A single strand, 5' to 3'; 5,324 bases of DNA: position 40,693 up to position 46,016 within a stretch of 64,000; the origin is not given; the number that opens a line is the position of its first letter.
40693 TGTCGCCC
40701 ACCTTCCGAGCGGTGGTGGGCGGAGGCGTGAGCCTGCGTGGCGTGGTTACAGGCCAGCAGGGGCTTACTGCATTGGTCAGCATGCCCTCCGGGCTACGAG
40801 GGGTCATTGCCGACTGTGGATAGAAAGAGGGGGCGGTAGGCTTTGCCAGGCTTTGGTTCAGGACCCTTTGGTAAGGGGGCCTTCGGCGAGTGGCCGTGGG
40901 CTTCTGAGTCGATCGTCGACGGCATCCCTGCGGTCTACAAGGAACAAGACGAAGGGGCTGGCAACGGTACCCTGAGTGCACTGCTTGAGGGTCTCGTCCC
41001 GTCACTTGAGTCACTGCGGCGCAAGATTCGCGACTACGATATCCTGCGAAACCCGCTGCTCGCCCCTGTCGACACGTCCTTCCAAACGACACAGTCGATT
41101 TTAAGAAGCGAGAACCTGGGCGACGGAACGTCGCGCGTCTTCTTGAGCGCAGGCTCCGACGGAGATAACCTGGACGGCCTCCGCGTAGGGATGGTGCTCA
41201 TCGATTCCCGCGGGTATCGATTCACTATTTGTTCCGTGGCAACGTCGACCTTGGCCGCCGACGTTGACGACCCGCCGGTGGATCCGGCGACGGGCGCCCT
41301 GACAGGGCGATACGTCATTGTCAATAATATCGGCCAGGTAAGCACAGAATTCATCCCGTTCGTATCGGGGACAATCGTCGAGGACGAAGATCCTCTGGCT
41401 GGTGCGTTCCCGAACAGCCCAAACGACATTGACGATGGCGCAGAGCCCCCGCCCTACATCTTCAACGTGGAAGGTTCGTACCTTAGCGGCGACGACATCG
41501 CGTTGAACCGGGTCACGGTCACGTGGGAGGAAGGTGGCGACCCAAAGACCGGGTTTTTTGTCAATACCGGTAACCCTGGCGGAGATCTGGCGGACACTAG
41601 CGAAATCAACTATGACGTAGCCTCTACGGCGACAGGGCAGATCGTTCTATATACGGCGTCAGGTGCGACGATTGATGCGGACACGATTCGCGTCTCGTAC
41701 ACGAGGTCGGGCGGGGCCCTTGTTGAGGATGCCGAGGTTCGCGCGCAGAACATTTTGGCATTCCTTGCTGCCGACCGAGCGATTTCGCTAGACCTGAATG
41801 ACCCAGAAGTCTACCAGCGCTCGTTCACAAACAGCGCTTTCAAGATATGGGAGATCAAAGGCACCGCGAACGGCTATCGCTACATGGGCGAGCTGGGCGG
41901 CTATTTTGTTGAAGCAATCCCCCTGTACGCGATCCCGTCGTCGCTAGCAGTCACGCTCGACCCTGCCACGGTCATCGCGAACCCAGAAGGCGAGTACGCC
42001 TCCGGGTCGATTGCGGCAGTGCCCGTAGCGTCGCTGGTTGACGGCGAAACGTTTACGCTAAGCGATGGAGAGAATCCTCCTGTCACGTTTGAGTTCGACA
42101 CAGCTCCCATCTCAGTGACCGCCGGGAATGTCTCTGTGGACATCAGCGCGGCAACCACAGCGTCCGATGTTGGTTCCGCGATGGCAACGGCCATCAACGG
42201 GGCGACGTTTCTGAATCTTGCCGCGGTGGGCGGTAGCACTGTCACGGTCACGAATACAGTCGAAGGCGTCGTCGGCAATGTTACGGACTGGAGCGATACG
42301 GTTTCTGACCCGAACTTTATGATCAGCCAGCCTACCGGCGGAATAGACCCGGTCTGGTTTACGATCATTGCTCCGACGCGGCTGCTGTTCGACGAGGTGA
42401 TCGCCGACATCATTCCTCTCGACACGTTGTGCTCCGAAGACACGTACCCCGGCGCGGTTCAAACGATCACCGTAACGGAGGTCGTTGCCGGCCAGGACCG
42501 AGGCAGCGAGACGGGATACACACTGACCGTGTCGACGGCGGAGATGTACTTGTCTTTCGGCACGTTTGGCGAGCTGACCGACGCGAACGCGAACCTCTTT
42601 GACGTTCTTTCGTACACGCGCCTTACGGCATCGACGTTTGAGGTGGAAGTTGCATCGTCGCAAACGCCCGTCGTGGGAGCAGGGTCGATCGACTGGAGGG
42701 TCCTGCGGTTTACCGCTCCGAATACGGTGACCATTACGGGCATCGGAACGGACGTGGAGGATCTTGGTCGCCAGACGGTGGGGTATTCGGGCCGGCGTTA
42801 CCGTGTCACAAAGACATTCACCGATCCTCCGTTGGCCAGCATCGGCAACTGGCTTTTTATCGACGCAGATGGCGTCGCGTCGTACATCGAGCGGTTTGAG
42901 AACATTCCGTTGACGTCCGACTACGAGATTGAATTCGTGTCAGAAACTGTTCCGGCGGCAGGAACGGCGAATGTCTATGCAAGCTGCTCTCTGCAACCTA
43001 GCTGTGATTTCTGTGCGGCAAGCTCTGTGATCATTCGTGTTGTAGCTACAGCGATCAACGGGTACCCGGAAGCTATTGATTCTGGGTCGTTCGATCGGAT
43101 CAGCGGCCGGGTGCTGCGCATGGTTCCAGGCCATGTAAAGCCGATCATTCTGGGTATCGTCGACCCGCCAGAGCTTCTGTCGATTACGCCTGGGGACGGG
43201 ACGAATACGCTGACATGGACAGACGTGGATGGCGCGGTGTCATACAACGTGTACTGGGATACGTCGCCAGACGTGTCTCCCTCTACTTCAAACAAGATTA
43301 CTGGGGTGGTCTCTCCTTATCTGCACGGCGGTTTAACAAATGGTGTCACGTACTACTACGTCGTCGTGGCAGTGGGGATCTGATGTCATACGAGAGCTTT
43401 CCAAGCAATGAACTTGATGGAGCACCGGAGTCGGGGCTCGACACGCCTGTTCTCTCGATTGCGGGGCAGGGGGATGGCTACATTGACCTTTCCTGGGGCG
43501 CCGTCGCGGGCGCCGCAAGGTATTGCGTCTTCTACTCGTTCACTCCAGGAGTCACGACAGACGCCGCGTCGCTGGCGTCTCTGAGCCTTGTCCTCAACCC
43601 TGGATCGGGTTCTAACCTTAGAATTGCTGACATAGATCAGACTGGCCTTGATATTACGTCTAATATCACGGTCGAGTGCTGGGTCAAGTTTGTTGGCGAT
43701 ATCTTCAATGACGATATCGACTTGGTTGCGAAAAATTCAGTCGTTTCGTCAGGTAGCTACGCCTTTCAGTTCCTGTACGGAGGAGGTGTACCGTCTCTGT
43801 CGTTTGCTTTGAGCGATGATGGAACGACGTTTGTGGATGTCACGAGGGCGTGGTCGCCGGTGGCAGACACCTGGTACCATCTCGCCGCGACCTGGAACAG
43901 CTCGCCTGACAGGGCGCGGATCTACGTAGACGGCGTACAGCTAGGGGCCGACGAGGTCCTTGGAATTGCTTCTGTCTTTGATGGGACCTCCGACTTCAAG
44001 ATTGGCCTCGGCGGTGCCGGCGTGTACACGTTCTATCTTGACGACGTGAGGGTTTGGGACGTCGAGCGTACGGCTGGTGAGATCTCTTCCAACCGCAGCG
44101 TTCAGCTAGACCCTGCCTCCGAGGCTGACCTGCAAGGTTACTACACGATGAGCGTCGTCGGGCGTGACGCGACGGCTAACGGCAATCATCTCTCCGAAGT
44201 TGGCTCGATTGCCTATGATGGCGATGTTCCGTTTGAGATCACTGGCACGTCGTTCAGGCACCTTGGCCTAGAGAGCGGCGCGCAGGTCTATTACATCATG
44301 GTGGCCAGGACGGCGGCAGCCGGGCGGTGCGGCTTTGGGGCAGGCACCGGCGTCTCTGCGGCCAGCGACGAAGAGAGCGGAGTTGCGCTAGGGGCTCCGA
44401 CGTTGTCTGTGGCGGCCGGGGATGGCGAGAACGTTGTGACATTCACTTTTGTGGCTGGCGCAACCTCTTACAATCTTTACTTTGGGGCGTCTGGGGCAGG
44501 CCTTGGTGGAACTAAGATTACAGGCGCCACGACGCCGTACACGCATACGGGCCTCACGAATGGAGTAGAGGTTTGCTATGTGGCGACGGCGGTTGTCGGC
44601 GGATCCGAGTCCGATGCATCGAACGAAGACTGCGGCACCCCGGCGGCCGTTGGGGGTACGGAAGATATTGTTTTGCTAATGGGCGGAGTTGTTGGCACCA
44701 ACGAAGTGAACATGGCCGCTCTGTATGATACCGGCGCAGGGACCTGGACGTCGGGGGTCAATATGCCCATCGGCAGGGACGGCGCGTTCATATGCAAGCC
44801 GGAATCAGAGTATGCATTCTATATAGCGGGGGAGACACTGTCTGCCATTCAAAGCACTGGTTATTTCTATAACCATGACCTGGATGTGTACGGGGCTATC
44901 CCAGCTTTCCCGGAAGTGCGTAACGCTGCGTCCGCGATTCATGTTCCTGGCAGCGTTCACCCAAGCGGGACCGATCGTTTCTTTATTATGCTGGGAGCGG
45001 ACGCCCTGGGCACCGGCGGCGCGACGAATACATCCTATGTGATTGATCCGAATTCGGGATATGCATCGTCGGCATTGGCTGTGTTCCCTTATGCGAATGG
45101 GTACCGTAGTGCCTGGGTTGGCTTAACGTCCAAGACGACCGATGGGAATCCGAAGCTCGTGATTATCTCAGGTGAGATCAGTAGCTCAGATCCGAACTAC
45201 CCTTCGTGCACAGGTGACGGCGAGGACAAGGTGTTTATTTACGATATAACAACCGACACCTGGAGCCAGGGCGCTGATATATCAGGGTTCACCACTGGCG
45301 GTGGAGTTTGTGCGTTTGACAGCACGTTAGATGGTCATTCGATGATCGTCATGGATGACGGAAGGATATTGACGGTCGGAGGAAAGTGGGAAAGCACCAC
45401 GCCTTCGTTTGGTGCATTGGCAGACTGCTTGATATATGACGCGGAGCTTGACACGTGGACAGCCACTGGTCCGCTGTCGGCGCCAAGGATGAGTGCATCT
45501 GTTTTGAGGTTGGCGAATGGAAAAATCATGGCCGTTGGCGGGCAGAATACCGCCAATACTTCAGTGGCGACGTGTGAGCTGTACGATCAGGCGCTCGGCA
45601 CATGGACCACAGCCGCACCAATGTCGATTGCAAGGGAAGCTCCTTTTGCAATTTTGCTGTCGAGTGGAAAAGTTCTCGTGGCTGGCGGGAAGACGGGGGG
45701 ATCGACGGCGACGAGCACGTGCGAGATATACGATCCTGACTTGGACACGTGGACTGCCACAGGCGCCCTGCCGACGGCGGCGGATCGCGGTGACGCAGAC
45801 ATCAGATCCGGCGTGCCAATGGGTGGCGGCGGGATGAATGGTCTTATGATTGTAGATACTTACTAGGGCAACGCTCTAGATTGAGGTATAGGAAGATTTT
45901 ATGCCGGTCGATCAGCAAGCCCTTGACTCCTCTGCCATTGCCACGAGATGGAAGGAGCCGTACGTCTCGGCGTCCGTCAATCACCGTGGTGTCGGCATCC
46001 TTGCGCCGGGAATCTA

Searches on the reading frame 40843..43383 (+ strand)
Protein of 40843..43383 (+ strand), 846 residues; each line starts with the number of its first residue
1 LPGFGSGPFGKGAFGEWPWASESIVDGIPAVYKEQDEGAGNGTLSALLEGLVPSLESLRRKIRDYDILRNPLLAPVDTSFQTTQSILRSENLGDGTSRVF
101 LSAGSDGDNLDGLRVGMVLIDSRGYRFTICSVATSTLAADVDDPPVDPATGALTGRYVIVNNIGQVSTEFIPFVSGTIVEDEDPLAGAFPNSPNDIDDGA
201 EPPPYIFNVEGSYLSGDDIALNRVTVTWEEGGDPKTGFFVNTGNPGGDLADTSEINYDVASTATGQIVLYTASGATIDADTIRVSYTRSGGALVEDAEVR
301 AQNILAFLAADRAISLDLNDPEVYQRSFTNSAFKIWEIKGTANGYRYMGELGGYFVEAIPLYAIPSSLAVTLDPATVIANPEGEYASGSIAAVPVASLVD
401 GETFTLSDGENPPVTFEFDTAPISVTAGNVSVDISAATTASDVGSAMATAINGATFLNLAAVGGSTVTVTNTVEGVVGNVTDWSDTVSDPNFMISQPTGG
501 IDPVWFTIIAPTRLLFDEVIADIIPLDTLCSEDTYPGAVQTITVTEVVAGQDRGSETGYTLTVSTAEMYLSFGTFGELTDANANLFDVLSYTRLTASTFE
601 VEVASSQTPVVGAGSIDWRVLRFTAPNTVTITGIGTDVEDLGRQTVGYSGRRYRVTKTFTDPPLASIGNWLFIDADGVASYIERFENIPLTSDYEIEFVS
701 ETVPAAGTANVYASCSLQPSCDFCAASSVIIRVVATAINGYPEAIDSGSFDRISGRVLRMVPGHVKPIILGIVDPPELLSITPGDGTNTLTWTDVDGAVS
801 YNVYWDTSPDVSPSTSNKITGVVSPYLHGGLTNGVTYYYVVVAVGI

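Call 8: search_protein_families(library=phrogs, proteins=[window:40843-43383:+], max_evalue=0.001)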
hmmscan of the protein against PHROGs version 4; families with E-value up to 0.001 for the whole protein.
window:40843-43383:+ (846 aa): 1 family
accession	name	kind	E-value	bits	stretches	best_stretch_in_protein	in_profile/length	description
phrog_7440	-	tail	0.00025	21.2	1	767-822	246-305/354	major tail protein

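Call 107: search_protein_families(library=pfam, proteins=[window:40843-43383:+], max_evalue=0.01)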
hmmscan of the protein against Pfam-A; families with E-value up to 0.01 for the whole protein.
window:40843-43383:+ (846 aa): 0 families

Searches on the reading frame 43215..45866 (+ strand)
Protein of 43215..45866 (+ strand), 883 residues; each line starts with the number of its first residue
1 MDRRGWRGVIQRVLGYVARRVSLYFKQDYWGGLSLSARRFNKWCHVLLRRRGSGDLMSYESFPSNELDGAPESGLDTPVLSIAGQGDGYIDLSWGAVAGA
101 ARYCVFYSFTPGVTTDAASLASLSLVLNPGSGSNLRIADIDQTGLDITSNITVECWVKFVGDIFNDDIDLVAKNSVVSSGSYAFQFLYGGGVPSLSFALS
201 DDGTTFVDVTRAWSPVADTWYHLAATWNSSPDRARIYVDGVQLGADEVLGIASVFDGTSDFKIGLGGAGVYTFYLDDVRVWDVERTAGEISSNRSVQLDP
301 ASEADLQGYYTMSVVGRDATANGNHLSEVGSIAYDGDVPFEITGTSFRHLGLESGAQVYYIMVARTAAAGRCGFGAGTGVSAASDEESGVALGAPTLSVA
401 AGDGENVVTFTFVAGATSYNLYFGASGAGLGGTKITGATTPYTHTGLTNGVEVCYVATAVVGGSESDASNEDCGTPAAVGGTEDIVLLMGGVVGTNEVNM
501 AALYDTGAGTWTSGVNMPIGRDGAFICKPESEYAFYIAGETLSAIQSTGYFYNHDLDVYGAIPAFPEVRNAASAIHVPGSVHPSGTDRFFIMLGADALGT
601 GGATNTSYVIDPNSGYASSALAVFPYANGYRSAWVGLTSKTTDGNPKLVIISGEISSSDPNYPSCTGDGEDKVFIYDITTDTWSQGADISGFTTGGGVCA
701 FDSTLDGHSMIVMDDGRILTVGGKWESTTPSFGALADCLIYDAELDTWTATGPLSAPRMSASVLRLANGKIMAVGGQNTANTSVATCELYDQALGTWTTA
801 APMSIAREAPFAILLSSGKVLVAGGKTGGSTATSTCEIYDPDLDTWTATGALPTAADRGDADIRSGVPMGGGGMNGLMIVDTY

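Call 8: search_protein_families(library=phrogs, proteins=[window:43215-45866:+], max_evalue=0.001)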
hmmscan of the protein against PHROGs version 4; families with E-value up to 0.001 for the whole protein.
window:43215-45866:+ (883 aa): 4 families
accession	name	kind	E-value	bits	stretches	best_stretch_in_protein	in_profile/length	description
phrog_16216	-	unknown function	4.4e-18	66.4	1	705-852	198-340/418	-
phrog_8229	-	unknown function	5.1e-12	46.8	1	646-850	100-300/382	-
phrog_12615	-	unknown function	3.4e-09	37.3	1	739-854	66-179/290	-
phrog_16120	-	head and packaging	4.7e-07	30.1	1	743-853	275-384/511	virion structural protein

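Call 107: search_protein_families(library=pfam, proteins=[window:43215-45866:+], max_evalue=0.01)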
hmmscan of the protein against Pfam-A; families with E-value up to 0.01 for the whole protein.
window:43215-45866:+ (883 aa): 9 families
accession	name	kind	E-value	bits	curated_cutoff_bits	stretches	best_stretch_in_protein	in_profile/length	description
PF13964.12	Kelch_6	-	2.8e-24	84.7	25.3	3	762-807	6-50/50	Kelch motif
PF01344.31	Kelch_1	-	2.6e-22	78.4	20.1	2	768-804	11-46/46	Kelch motif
PF13385.13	Laminin_G_3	-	2.6e-18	67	27.6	1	134-291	6-151/151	Concanavalin A-like lectin/glucanases superfamily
PF13418.12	Kelch_4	-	1.9e-13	50.5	21.6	0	757-803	1-47/49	Galactose oxidase, central domain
PF24681.1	Kelch_KLHDC2_KLHL20_DRC7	-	1.2e-09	38.2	50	1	647-848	10-193/221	KLHDC2/KLHL20/DRC7 Kelch-repeats domain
PF13415.12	Kelch_3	-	7.4e-09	36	22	0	818-855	2-39/48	Galactose oxidase, central domain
PF25210.1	Kelch_FKB95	-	5.7e-07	29.9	70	1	767-849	41-123/268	FKB95, Kelch-repeats domain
PF24981.1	Beta-prop_ATRN-LZTR1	-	3e-06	27.1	50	1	672-834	68-228/289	Attractin/LZTR1 beta-propeller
PF07646.21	Kelch_2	-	0.0035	17.7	21.3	0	810-852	4-47/48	Kelch motif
